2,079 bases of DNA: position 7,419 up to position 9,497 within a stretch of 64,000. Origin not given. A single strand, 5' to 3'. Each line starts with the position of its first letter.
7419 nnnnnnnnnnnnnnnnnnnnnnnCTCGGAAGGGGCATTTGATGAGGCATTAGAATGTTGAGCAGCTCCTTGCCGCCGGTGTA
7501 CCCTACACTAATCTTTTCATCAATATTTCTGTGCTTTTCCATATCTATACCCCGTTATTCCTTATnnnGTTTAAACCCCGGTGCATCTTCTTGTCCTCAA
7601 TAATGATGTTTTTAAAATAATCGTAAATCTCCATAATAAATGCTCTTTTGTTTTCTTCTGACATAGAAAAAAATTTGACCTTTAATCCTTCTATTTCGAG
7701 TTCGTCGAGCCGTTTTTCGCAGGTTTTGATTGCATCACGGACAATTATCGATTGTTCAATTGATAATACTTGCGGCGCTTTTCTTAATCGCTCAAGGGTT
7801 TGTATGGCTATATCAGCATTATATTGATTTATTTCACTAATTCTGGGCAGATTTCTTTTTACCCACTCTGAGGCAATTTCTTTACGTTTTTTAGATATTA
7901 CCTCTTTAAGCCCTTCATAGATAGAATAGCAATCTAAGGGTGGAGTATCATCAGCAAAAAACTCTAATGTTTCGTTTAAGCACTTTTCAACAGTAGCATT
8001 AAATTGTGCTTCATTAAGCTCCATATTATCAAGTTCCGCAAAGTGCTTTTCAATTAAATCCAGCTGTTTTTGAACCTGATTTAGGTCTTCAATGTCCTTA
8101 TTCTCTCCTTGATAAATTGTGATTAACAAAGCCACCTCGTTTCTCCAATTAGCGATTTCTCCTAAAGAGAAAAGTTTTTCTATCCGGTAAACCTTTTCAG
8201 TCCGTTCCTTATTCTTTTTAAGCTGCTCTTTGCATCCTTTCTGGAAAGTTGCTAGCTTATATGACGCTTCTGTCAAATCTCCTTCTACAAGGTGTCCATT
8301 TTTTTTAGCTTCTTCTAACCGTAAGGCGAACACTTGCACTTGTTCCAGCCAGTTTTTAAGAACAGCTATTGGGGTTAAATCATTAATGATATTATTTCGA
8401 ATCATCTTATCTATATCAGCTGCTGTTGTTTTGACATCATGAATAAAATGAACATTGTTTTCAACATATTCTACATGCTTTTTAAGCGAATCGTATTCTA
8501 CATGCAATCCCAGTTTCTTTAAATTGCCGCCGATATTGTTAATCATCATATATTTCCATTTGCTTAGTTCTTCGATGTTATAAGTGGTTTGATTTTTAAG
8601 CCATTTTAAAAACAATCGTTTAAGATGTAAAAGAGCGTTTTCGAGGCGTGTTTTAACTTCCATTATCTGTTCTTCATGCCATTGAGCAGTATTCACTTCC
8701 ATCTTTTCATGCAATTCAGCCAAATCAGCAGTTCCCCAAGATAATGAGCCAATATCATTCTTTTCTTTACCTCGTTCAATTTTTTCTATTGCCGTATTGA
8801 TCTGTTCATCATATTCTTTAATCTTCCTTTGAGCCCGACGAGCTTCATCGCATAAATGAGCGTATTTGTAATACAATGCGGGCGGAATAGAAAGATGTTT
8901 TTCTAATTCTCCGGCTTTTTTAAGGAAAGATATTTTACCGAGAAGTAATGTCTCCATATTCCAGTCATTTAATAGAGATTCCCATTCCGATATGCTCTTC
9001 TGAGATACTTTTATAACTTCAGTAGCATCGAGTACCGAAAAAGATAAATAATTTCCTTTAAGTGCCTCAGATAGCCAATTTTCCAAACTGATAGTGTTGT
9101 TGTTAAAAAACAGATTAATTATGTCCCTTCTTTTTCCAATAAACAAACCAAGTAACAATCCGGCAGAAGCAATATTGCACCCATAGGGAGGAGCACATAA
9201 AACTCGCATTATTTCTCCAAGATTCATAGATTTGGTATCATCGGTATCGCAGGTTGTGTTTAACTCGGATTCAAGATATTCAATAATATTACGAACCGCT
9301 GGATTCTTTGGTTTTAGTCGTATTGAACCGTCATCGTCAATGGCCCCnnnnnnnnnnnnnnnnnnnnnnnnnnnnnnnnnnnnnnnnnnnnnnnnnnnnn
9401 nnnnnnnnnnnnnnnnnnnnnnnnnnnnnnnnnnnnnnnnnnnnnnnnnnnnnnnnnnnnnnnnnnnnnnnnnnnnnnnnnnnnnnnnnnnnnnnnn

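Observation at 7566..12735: Second, divergent copy of the DUF4007-like + large ATPase pair at the operon's 3' end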

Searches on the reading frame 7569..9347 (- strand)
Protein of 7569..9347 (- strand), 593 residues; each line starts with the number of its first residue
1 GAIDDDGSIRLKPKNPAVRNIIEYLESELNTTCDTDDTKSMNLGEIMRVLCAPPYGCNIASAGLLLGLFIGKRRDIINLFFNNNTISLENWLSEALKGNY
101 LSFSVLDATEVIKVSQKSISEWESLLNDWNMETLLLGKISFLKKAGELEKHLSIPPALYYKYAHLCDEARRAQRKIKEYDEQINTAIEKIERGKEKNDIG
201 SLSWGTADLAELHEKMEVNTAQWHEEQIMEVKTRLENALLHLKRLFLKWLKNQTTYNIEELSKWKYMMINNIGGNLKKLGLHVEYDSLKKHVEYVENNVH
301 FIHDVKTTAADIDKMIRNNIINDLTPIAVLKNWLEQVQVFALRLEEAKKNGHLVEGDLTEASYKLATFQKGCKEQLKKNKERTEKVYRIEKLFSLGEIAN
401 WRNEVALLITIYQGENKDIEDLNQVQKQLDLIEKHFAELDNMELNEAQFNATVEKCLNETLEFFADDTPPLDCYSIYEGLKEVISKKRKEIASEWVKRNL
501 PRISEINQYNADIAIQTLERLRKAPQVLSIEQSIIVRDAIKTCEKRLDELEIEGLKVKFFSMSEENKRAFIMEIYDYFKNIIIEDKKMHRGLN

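Call 73: predict_structure(alignment_id=A3)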
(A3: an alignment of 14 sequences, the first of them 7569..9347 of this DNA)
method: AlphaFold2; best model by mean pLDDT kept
length: 593 residues; sequences in the alignment: 14
mean_pLDDT: 86.1   pTM: 0.51
mean pLDDT of the five models: 86.1, 84.6, 84.5, 84.4, 84.2
residues with pLDDT >= 90: 294; 70-90: 253; 50-70: 31; < 50: 15
segments of 3 or more residues with pLDDT < 50: 1-9, 32-35
pLDDT, mean of each block of 10 residues (from residue 1): 43 74 83 56 89 84 82 74 77 73 83 75 89 91 90 79 92 94 96 93 96 94 93 95 94 90 95 95 96 93 90 92 92 94 87 81 94 94 92 89 94 84 93 92 88 93 86 91 91 89 87 87 88 89 85 70 77 79 66 48
secondary structure, 60 per line:
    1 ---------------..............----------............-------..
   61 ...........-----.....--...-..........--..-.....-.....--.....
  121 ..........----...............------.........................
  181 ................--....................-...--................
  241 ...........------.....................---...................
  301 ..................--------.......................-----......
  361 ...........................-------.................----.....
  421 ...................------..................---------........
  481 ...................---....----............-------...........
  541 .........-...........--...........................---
elements in order: H16-29 E40-42 H43-51 H59-71 E77-81 E84-86 H88-95 H103-107 E109-113 H116-130 H135-149 H156-196 H199-218 H225-251 H258-278 H282-318 H327-349 H355-387 H395-411 H416-439 H446-463 H473-499 H503-506 H511-522 H530-549 H551-561 H564-590

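Call 75: fold_search(model_id=the predicted structure, library=pdb)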
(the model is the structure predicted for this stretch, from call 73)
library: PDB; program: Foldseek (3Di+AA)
matches with E <= 10: 211; with E <= 0.001: 0
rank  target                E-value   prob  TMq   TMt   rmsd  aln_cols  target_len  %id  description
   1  8v3b_a                4.0e-02  0.28  0.09  0.12  40.0       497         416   13  Computational Designed Nanocage O43_129_+4 (released 2024-03-13)
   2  6eyw                  9.5e-02  0.47  0.13  0.17  25.2       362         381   14  Structure of Yeast Myosin 5 Cargo Binding Domain in Trigonal Space Group (released 2018-11-21)
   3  5a7d_H                1.6e-01  0.16  0.08  0.12  36.1       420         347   12  Tetrameric assembly of LGN with Inscuteable (released 2016-08-03)
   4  7rdr_A                1.6e-01  0.16  0.11  0.14  40.4       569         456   13  Circular tandem repeat protein with novel repeat topology and enhanced subunit contact surfaces (released 2021-09-01)
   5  5a7d_G                1.7e-01  0.18  0.09  0.13  36.0       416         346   12  Tetrameric assembly of LGN with Inscuteable (released 2016-08-03)
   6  7qds_B                1.7e-01  0.09  0.09  0.07  39.5       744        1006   10  Apo human SKI complex in the open state (released 2022-02-02)
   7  6ixp_D                1.9e-01  0.41  0.15  0.20  21.4       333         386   16  Structure of Myo2-GTD in complex with Mmr1 (released 2019-03-06)
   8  3ieg_A                2.2e-01  0.21  0.10  0.16  34.9       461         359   13  Crystal Structure of P58(IPK) TPR Domain at 2.5 A (released 2010-03-31)
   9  4a1s_A                2.2e-01  0.15  0.09  0.13  34.9       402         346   11  Crystallographic structure of the Pins:Insc complex (released 2012-03-28)
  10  8glv_Cn               2.3e-01  0.16  0.13  0.04  37.5       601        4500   11  96-nm repeat unit of doublet microtubules from Chlamydomonas reinhardtii flagella (released 2023-05-31)
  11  5a7d_E                2.7e-01  0.15  0.08  0.13  44.8       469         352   12  Tetrameric assembly of LGN with Inscuteable (released 2016-08-03)
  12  9e23_f                2.8e-01  0.23  0.17  0.10  21.4       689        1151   10  Cryo-EM structure of Pre-Chi dynein tail (released 2025-07-09)
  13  4a1s_B                3.2e-01  0.11  0.07  0.11  35.7       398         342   12  Crystallographic structure of the Pins:Insc complex (released 2012-03-28)
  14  6ixp_A                3.8e-01  0.21  0.13  0.16  22.5       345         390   14  Structure of Myo2-GTD in complex with Mmr1 (released 2019-03-06)
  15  7qdr_B                3.8e-01  0.07  0.09  0.05  40.9       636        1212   10  Apo human SKI complex in the closed state (released 2022-02-02)
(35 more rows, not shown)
